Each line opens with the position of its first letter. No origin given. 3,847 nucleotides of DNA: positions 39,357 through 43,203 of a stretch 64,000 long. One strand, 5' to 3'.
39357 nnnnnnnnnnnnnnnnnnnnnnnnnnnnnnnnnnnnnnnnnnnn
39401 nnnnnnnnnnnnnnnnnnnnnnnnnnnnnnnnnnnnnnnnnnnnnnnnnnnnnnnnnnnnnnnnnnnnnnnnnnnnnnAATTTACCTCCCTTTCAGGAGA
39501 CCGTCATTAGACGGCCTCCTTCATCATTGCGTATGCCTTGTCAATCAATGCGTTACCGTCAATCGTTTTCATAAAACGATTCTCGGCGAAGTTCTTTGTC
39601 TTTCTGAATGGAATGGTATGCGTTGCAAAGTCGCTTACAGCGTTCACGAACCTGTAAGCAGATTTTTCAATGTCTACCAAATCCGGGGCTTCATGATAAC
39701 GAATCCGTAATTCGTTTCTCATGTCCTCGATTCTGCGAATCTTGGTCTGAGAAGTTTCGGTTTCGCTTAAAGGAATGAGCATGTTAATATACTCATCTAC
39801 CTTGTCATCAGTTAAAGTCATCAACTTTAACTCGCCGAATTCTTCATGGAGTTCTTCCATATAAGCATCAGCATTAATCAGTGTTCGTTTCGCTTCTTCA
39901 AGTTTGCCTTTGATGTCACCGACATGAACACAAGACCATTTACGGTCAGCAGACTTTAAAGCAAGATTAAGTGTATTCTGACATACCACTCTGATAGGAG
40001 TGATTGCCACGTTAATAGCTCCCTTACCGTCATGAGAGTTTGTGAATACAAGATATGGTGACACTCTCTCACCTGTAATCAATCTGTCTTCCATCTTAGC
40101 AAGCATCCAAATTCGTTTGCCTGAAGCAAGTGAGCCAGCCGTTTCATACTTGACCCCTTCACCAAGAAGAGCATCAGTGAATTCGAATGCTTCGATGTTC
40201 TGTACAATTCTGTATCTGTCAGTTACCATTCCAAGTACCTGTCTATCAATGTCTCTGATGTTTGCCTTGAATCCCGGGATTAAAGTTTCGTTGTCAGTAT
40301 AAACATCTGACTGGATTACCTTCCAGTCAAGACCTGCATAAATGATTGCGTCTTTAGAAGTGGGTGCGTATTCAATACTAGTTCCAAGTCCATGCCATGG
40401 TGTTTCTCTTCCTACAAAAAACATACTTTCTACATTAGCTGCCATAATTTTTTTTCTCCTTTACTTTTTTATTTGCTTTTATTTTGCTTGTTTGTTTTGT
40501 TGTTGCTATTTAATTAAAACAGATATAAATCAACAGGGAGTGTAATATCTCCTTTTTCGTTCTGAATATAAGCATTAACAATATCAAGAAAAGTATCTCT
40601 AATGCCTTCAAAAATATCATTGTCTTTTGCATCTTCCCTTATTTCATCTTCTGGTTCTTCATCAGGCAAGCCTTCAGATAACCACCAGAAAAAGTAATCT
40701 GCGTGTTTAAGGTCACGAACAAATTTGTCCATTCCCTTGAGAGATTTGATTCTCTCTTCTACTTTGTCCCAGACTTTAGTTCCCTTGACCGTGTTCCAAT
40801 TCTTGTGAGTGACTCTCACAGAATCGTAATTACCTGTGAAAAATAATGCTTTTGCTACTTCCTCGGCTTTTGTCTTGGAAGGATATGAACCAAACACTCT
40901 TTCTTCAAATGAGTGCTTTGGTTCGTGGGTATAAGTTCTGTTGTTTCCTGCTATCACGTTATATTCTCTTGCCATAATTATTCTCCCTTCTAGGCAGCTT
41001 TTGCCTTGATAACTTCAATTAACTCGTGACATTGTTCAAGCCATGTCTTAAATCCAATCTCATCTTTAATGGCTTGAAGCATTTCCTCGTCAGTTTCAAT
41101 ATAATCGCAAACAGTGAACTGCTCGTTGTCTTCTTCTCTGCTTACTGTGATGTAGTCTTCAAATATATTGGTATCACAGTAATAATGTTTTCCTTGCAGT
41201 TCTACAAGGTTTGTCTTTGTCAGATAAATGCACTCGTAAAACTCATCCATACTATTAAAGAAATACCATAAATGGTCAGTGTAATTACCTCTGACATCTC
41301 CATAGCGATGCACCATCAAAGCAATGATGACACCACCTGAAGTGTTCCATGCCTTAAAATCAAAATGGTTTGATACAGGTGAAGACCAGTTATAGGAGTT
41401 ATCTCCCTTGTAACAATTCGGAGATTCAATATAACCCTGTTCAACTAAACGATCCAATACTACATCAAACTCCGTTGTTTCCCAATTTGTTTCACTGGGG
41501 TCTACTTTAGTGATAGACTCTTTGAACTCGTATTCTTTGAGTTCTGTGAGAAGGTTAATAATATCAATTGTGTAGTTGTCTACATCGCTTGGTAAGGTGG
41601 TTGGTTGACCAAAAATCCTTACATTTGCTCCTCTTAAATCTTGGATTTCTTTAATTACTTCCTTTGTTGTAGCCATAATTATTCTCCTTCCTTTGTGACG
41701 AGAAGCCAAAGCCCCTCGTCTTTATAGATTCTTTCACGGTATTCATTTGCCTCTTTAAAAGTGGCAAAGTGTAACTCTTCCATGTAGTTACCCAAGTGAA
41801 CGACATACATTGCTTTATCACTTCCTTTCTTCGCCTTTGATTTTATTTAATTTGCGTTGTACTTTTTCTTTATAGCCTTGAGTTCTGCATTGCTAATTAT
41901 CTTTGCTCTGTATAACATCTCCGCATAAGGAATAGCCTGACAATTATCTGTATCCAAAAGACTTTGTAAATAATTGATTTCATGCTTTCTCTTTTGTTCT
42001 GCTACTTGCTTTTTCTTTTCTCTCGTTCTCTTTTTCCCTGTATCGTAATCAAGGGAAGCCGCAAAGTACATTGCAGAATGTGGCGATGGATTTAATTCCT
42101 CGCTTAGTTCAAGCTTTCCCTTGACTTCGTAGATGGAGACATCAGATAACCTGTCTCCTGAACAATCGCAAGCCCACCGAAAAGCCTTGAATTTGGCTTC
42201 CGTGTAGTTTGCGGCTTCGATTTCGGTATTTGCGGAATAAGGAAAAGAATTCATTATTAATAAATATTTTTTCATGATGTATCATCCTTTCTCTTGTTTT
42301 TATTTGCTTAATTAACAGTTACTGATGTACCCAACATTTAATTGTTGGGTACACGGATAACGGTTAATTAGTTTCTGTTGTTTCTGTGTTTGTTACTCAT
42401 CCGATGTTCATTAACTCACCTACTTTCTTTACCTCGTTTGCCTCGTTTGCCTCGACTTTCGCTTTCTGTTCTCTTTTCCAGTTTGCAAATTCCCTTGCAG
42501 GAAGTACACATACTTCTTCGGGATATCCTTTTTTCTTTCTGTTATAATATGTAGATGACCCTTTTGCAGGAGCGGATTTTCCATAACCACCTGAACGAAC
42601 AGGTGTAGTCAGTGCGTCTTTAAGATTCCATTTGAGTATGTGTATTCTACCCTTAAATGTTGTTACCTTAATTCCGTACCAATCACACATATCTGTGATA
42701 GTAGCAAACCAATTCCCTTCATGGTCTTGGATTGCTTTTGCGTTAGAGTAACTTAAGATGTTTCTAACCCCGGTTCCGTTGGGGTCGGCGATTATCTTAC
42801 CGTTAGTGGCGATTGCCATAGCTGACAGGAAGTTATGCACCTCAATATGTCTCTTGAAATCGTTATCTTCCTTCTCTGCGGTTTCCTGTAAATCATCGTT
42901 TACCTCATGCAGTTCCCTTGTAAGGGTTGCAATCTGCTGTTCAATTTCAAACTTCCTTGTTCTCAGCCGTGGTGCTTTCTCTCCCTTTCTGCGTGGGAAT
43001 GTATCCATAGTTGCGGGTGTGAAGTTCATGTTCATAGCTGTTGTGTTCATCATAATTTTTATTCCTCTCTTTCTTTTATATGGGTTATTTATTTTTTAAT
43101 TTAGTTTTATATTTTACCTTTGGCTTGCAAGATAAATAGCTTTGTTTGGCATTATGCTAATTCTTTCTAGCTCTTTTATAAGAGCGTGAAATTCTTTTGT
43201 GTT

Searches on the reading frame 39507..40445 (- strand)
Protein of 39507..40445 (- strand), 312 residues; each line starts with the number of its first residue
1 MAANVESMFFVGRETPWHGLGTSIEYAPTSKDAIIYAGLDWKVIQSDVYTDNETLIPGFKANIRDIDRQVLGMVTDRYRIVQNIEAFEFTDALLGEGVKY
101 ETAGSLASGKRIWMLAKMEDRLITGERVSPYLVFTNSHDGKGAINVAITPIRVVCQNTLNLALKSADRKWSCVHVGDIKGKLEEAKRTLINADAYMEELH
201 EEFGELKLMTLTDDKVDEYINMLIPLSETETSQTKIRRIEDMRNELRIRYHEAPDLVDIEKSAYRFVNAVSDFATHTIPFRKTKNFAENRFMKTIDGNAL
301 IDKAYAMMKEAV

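Call 13: search_protein_families(library=pfam, proteins=[window:39507-40445:-], max_evalue=0.01)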
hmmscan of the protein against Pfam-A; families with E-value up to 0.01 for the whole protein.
window:39507-40445:- (312 aa): 1 family
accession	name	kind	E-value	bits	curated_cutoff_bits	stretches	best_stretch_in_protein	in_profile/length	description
PF06067.16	DUF932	-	1.1e-55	189.4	23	1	70-286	1-220/227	Domain of unknown function (DUF932)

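Call 79: search_dna_similar(query=window:39507-40445:-, collection=phages, mode=protein, max_evalue=1e-10, max_rows=12)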
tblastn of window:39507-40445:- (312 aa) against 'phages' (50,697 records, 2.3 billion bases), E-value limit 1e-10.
Records with a match: 516; places in all: 602; records where one place covers at least 80% of the query: 330.
Best place of each record, by identity: <60% 516.
By first word of the organism name: Mycobacterium 177; Streptomyces 116; Microbacterium 56; Arthrobacter 50; Gordonia 28; Stenotrophomonas 16; uncultured 15; Rhodococcus 9; Sinorhizobium 7; CrAssphage 7; and 18 more.
By host as written in the record: Mycobacterium smegmatis mc2 155 102; Streptomyces griseus ATCC 10137 51; - 42; Mycobacterium smegmatis mc#155 35; Arthrobacter sp. ATCC 21022 33; Streptomyces lividans JI 1326 29; Microbacterium foliorum NRRL B-24224 SEA 23; Microbacterium foliorum NRRL B-24224 18; and 57 more.
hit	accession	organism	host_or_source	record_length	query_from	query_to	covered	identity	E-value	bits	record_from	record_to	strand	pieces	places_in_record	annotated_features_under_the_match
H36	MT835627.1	Bacteriophage sp.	human fecal samples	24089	1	311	100%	51.9%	2e-102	334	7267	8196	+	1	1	record has no annotation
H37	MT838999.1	Bacteriophage sp.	human fecal samples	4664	1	228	73%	55.0%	2e-76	259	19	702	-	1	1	record has no annotation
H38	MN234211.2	Arthrobacter phage Mimi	Arthrobacter globiformis NRRL B-2979 SEA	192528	2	276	88%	33.3%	1e-36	144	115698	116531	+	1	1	175: hypothetical protein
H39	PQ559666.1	Arthrobacter phage Talia1610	Arthrobacter globiformis B-2979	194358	2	276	88%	33.3%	1e-36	144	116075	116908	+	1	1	176: hypothetical protein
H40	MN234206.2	Arthrobacter phage Racecar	Arthrobacter globiformis NRRL B-2979 SEA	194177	2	276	88%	33.3%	1e-36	144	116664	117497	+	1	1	176: hypothetical protein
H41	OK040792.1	Microbacterium phage Kozie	Microbacterium paraoxydans NWU1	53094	4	312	99%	28.2%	1e-24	109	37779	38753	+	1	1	54: hypothetical protein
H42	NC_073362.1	Microbacterium phage Kozie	Microbacterium paraoxydans NWU1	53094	4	312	99%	28.2%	1e-24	109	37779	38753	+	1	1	54: hypothetical protein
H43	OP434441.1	Mycobacterium phage Briakila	Mycobacterium smegmatis mc2 155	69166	12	306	95%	29.3%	2e-21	100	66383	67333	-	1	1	98: hypothetical protein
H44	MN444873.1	Mycobacterium phage Abinghost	Mycobacterium smegmatis mc2155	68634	12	306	95%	29.3%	4e-21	99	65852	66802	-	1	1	97: hypothetical protein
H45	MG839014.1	Mycobacterium phage RagingRooster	Mycobacterium smegmatis mc2 155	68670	12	306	95%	29.3%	4e-21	99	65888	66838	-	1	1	97: hypothetical protein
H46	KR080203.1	Mycobacterium phage OrangeOswald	Mycobacterium smegmatis mc2 155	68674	12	306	95%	29.3%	4e-21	99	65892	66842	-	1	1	96: hypothetical protein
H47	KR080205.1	Mycobacterium phage Corofin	Mycobacterium smegmatis mc2 155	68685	12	306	95%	29.3%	4e-21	99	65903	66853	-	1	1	97: hypothetical protein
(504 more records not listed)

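Call 80: get_annotated_region(hit=H36, flank=8000)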
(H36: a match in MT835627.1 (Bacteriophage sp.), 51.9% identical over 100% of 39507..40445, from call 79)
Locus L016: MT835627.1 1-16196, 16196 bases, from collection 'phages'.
description: UNVERIFIED: Bacteriophage sp. clone scaffold_323 genomic sequence.
organism: Bacteriophage sp. (NCBI taxid 38018)
taxonomy: Viruses
host: -; source: human fecal samples; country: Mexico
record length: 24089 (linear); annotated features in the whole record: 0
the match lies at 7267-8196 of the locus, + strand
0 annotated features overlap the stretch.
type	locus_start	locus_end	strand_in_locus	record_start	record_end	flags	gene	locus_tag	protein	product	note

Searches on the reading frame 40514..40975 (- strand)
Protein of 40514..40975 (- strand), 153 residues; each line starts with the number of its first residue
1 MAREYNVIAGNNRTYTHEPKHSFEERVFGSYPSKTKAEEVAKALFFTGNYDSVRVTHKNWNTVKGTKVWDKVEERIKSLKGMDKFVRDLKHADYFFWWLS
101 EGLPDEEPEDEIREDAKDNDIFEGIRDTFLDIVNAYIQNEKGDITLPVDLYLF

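Call 13: search_protein_families(library=pfam, proteins=[window:40514-40975:-], max_evalue=0.01)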
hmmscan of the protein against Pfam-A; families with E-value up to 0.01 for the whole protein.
window:40514-40975:- (153 aa): 0 families

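Call 77: search_protein_families(library=phrogs, proteins=[window:40514-40975:-], max_evalue=0.01)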
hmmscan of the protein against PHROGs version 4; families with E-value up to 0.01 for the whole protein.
window:40514-40975:- (153 aa): 1 family
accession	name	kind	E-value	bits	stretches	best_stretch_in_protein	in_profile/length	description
phrog_17351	-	moron, auxiliary metabolic gene and host takeover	0.0022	18.9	1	63-107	31-75/177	glycosyltransferase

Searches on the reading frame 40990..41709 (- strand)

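Call 13: search_protein_families(library=pfam, proteins=[window:40990-41709:-], max_evalue=0.01)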
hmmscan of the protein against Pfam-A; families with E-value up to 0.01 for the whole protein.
window:40990-41709:- (239 aa): 0 families

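Call 77: search_protein_families(library=phrogs, proteins=[window:40990-41709:-], max_evalue=0.01)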
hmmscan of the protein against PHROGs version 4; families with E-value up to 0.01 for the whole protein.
window:40990-41709:- (239 aa): 1 family
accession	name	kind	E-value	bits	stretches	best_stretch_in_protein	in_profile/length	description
phrog_15079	-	unknown function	1.9e-23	84.2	2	73-186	101-211/243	-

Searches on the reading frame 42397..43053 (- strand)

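Call 13: search_protein_families(library=pfam, proteins=[window:42397-43053:-], max_evalue=0.01)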
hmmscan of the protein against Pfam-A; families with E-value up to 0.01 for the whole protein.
window:42397-43053:- (218 aa): 1 family
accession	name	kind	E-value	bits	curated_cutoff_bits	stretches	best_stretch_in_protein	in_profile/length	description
PF16543.10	DFRP_C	-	0.0092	16.9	27.5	0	8-68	16-79/88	DRG Family Regulatory Proteins, Tma46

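Call 77: search_protein_families(library=phrogs, proteins=[window:42397-43053:-], max_evalue=0.01)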
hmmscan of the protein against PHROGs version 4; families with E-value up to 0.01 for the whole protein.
window:42397-43053:- (218 aa): 2 families
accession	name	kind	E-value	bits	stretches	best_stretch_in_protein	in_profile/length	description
phrog_1065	-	unknown function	4e-07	31.1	1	126-195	116-182/192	-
phrog_3377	-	DNA, RNA and nucleotide metabolism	0.0044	17.9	0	108-167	99-147/196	HNH endonuclease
